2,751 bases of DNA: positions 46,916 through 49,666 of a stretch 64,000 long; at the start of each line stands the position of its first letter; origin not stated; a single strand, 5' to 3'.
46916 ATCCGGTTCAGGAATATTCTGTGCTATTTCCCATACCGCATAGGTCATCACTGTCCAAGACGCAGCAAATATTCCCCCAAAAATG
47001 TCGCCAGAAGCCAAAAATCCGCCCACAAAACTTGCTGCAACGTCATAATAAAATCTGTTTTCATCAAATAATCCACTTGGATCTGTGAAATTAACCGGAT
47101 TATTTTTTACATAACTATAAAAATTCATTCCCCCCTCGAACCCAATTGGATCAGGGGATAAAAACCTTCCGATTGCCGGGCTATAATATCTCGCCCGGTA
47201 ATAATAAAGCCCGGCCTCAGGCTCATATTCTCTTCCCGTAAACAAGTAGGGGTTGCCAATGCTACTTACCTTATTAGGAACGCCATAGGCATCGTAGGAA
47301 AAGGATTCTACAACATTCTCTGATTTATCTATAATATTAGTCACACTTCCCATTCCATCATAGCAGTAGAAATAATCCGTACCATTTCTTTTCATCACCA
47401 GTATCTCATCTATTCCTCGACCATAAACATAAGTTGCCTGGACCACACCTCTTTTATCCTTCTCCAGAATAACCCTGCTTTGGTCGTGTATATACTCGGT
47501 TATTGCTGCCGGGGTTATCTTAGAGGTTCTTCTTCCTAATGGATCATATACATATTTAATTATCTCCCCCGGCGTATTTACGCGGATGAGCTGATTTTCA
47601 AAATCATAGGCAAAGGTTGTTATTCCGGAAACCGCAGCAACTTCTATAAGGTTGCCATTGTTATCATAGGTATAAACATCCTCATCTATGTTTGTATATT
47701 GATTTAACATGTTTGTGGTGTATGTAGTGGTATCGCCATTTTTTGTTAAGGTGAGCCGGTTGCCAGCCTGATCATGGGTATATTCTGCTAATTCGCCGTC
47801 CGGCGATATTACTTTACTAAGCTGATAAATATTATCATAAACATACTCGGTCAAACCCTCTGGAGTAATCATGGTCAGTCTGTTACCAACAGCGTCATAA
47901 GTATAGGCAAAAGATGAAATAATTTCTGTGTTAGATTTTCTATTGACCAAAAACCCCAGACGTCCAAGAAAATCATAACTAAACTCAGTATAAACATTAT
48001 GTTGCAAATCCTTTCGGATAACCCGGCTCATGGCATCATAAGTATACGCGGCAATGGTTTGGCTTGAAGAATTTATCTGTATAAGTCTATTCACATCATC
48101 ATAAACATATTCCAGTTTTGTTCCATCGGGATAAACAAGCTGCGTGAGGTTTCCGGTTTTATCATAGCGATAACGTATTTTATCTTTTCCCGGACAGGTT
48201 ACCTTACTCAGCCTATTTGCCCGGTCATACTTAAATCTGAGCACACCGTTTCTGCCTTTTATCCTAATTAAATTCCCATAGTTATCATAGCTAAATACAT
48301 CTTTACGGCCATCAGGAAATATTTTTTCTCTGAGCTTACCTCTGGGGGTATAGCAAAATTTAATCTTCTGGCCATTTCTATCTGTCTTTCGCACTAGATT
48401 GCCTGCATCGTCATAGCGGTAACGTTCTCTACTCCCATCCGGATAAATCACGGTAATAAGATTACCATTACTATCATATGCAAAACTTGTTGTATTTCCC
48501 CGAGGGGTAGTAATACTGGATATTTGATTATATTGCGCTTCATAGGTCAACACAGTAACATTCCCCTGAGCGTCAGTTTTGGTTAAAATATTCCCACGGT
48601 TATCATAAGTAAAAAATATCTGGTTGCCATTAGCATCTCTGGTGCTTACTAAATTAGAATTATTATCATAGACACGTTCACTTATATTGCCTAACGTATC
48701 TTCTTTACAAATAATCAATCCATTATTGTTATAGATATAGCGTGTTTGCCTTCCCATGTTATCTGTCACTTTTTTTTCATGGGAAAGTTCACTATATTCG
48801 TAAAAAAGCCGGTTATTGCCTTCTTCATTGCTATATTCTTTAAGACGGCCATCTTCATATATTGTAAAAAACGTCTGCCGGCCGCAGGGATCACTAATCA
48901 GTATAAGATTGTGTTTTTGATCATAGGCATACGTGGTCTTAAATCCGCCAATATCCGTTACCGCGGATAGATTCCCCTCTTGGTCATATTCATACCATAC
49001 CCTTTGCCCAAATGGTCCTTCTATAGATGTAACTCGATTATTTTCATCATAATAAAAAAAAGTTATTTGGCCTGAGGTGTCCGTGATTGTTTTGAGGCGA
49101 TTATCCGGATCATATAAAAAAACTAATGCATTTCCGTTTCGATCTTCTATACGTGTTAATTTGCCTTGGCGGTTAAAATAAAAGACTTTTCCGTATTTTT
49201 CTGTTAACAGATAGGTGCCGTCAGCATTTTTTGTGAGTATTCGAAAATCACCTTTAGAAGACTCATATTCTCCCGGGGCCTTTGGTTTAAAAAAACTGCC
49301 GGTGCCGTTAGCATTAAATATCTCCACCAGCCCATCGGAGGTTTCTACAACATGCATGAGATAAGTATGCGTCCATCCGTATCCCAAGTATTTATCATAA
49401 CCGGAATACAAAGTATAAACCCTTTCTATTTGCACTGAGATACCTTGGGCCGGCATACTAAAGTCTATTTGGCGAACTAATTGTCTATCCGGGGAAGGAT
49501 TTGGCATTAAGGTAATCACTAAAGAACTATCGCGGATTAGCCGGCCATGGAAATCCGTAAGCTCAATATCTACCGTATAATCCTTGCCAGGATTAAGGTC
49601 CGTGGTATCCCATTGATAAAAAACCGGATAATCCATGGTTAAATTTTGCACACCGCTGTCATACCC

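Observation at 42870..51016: RHS/YD-repeat giant protein with NHL N-terminus and an 840-aa post-core extension, coupled to a PgaC-like processive GT2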

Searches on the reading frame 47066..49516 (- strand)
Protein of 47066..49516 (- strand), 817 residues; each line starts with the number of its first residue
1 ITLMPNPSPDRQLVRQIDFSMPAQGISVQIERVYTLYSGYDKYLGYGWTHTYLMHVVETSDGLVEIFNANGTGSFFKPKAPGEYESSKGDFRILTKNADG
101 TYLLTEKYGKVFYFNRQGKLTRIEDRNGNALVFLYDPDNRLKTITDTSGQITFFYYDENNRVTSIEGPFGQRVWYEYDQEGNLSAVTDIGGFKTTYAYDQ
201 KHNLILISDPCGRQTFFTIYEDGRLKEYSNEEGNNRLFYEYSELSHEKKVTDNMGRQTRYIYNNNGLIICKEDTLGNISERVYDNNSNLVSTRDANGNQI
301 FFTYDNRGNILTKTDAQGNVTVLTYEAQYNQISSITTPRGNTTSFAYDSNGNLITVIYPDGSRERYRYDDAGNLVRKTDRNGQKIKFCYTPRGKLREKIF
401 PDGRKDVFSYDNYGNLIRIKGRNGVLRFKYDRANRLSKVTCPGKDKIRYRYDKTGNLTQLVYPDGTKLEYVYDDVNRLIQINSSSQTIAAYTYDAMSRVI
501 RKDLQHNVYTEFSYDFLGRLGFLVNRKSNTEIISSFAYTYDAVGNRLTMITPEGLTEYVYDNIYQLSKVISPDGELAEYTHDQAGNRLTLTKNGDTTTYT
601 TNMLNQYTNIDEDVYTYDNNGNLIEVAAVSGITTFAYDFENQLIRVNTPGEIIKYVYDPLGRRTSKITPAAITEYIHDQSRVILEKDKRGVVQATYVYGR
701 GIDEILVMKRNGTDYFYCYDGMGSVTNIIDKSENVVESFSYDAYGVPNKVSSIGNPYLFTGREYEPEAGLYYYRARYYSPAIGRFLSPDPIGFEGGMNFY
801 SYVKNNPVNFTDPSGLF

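Call 80: search_solved_structures(query=window:47066-49516:-, max_evalue=0.00001)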
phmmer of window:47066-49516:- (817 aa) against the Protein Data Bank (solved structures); distinct sequences matched with E-value up to 0.00001: 27.
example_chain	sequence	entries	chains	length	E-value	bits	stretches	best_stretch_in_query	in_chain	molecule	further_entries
7q97_A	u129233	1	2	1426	5.7e-74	253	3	392-815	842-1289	Rhs family protein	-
8h8a_A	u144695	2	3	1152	1.8e-72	248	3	341-815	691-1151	Putative Rhs-family protein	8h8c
8h8b_A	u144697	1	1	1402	2.2e-72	247.7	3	339-816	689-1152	Putative Rhs-family protein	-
8qja_A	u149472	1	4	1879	1.3e-57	198.9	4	43-395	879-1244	Putative type VI secretion system YD repeat-containing Rhs element Vgr protein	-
8cp6_B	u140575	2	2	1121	5.9e-50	173.5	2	122-465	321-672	Toxin protein Tse5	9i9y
8uy4_A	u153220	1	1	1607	1.8e-46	162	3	137-457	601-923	Tse15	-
7pq5_L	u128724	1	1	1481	8.9e-46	159.7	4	313-449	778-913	Tre23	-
8qjb_A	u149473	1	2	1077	1.2e-45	159.3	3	95-432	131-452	T6SS-associated Rhs core domain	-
8qjd_A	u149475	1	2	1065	1.3e-45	159.1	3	95-432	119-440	Salmonella bongori Rhs core domain (residues 360-1420)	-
8uxt_A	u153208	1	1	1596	5.1e-45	157.2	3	137-457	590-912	Tse15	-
8qjc_A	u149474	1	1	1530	8.9e-45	156.4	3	95-432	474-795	T6SS-associated Rhs core and toxin domain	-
9pt5_A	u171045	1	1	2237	2.9e-42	148.1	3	512-816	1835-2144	Teneurin-like protein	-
9ifo_A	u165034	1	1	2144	4.8e-42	147.4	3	512-816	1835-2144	Teneurin-Like Protein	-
6sup_A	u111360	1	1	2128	1.6e-18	69.6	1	717-816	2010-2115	TcdB2,TccC3,Cell division control protein 42 homolog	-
6suq_A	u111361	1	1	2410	1.8e-18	69.4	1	717-816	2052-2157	TcdB2,TccC3,Genome polyprotein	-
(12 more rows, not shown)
